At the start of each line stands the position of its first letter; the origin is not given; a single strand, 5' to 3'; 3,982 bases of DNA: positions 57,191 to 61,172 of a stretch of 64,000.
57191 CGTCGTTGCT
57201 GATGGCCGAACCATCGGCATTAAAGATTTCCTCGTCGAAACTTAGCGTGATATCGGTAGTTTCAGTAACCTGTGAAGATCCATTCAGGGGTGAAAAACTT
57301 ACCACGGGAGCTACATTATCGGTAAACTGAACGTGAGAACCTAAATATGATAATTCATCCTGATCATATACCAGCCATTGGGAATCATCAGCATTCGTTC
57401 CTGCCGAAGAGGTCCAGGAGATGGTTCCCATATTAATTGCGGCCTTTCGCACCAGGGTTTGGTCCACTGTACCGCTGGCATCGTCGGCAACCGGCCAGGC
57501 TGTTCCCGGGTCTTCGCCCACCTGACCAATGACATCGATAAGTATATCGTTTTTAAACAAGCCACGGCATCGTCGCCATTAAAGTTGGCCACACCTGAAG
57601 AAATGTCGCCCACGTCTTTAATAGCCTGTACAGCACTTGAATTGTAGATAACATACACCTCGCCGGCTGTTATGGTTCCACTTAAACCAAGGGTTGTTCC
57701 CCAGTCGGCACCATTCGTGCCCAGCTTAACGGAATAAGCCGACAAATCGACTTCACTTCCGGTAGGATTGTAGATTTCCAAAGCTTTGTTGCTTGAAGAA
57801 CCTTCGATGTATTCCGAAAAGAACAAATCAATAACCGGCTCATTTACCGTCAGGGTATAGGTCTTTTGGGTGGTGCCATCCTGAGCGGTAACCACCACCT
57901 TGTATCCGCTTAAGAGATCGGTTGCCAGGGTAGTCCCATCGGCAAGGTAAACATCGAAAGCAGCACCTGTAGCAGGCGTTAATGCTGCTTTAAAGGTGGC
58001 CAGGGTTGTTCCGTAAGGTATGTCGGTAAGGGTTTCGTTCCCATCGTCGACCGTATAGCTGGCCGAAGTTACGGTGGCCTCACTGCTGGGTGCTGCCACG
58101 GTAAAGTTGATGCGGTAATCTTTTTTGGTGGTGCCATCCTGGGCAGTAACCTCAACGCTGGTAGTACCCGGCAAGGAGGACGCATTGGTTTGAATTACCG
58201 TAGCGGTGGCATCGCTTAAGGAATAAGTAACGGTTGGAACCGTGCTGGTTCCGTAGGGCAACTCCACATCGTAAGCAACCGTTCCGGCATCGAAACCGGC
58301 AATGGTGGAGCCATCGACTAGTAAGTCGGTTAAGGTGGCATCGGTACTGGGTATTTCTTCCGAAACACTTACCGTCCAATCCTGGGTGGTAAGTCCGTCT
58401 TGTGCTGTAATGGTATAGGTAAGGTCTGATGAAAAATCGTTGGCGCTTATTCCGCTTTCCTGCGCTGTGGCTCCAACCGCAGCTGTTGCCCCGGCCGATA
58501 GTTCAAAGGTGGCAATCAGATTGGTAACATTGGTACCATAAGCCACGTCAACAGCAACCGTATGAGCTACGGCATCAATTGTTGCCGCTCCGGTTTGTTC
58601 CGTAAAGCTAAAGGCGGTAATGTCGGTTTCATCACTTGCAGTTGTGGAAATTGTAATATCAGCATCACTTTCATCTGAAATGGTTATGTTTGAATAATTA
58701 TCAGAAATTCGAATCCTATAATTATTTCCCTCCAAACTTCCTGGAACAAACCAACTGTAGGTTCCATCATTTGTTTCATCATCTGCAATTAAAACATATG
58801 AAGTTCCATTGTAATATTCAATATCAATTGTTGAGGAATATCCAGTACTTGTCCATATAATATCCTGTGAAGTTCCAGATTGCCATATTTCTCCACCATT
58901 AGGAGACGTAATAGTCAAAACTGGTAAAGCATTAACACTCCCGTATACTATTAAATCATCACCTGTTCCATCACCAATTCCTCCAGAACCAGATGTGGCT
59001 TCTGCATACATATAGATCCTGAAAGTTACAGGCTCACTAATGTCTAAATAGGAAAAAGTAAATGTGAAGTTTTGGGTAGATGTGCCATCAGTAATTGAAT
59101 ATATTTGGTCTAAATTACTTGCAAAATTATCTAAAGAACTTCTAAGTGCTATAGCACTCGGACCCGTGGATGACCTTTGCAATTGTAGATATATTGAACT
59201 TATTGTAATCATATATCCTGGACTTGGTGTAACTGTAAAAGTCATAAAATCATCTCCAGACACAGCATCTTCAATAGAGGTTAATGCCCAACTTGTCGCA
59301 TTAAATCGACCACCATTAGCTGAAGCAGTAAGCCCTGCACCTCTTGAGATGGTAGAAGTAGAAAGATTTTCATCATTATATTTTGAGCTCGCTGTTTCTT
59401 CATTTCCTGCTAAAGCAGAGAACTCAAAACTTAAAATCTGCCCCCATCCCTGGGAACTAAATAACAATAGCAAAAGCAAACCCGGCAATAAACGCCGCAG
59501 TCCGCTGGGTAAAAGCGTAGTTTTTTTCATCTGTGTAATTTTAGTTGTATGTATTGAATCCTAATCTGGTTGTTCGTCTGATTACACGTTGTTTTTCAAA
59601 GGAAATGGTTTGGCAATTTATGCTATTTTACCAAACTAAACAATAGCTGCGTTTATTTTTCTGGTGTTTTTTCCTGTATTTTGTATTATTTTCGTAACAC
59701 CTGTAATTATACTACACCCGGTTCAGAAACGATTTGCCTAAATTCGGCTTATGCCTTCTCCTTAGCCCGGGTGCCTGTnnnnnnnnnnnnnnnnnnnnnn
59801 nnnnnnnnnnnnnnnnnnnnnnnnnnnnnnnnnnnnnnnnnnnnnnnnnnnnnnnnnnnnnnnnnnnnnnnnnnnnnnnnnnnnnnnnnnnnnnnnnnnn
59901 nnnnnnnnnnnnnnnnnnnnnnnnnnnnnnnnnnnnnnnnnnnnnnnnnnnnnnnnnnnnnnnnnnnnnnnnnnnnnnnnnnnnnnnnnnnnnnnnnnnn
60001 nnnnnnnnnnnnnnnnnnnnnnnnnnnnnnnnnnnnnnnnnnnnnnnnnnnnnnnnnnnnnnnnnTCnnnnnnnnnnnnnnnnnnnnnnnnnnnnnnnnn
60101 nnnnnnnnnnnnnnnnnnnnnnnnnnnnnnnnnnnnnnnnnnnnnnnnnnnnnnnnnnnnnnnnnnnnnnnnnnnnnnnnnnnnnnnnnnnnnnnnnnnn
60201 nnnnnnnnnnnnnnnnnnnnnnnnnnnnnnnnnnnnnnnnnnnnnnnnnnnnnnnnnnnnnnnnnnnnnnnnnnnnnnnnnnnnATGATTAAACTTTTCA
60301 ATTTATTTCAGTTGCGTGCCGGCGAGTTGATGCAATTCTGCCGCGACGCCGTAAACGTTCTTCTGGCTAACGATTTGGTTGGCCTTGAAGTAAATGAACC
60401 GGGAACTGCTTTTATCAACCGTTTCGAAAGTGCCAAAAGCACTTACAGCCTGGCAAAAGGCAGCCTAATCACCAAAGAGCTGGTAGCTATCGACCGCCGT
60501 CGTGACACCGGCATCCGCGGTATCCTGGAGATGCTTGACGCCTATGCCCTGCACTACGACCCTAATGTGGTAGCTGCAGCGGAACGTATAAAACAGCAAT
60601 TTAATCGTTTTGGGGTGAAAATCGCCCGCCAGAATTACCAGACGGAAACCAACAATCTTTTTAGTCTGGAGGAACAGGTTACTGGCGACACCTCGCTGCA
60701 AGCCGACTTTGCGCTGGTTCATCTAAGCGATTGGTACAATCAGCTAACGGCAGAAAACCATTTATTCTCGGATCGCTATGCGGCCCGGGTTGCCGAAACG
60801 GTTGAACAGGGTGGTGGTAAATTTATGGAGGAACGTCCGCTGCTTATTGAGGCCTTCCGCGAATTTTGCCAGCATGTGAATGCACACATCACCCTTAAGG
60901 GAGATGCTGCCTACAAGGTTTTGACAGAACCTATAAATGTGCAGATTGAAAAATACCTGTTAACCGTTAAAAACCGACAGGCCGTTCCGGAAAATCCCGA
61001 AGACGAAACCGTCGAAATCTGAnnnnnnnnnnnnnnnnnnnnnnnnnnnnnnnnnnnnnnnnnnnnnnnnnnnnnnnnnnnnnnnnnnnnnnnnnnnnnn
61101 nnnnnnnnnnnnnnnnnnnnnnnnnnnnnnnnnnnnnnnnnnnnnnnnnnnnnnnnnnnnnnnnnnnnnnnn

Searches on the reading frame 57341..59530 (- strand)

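Call 68: search_protein_families(library=pfam, proteins=[window:57341-59530:-], max_evalue=0.00001)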
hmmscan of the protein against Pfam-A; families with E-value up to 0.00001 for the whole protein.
window:57341-59530:- (729 aa): 2 families
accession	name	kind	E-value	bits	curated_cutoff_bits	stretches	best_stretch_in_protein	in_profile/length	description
PF00932.25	LTD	-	5.8e-11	43.2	34.3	1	568-657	7-93/109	Lamin Tail Domain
PF16410.10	DUF5018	-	2e-07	30.7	38.2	0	290-389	120-213/352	Domain of unknown function (DUF5018)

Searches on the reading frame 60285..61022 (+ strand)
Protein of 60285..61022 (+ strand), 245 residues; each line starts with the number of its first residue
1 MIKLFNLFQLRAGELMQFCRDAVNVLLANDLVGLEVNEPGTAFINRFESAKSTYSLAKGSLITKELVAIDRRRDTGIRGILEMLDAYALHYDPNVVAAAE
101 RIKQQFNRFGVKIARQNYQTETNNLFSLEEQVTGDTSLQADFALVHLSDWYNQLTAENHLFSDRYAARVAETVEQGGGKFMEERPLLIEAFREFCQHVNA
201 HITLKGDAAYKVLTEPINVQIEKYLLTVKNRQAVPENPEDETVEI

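Call 68: search_protein_families(library=pfam, proteins=[window:60285-61022:+], max_evalue=0.00001)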
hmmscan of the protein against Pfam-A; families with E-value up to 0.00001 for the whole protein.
window:60285-61022:+ (245 aa): 1 family
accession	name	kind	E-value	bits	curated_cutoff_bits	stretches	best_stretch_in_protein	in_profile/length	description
PF19775.4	DUF6261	-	5.5e-29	101.5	27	1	63-218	1-154/154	Family of unknown function (DUF6261)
